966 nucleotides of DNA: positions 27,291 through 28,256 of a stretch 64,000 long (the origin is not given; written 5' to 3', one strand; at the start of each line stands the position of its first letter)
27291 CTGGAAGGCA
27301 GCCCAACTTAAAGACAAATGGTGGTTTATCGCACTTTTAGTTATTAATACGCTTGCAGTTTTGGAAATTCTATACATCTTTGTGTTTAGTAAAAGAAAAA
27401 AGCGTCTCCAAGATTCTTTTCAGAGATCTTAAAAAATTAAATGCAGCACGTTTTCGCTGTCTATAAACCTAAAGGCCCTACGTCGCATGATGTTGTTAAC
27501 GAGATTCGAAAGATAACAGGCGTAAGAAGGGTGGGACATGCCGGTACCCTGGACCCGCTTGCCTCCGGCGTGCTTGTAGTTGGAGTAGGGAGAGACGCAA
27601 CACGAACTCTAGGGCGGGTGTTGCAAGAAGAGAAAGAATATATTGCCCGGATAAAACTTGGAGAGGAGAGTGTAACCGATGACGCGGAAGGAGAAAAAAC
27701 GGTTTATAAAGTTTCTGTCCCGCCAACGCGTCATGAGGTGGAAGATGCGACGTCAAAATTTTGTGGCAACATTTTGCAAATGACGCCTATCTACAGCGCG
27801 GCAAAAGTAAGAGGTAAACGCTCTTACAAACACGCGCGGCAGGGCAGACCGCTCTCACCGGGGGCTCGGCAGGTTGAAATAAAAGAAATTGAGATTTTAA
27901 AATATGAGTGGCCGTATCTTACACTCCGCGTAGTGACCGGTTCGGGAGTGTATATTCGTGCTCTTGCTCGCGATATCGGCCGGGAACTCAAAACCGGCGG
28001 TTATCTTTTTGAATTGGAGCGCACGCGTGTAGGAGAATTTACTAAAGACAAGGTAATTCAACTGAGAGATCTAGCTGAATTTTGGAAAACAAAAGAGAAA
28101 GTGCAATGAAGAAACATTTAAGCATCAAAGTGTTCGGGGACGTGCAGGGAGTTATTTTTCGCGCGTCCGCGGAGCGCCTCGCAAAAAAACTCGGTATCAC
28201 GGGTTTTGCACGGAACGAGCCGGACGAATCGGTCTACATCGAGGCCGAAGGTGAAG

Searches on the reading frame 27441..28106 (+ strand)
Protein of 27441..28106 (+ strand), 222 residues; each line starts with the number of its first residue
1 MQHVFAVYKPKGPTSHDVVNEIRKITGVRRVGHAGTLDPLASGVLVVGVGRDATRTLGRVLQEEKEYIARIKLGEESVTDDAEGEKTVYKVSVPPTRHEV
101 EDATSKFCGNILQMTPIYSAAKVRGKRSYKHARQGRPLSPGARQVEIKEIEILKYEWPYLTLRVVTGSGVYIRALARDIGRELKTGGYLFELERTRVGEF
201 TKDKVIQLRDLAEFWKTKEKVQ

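Call 20: search_protein_families(library=pfam, proteins=[window:27441-28106:+], max_evalue=0.001)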
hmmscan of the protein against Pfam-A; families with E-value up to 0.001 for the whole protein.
window:27441-28106:+ (222 aa): 3 families
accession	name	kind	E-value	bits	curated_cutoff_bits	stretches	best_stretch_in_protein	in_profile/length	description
PF01509.24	TruB_N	-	3.6e-44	151.2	27.3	1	23-172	1-149/149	TruB family pseudouridylate synthase (N terminal domain)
PF16198.10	TruB_C_2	-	6.7e-10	39.4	29.3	1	173-218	1-49/66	tRNA pseudouridylate synthase B C-terminal domain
PF00849.27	PseudoU_synth_2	-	0.00014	22.5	26.8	1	4-86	2-84/152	RNA pseudouridylate synthase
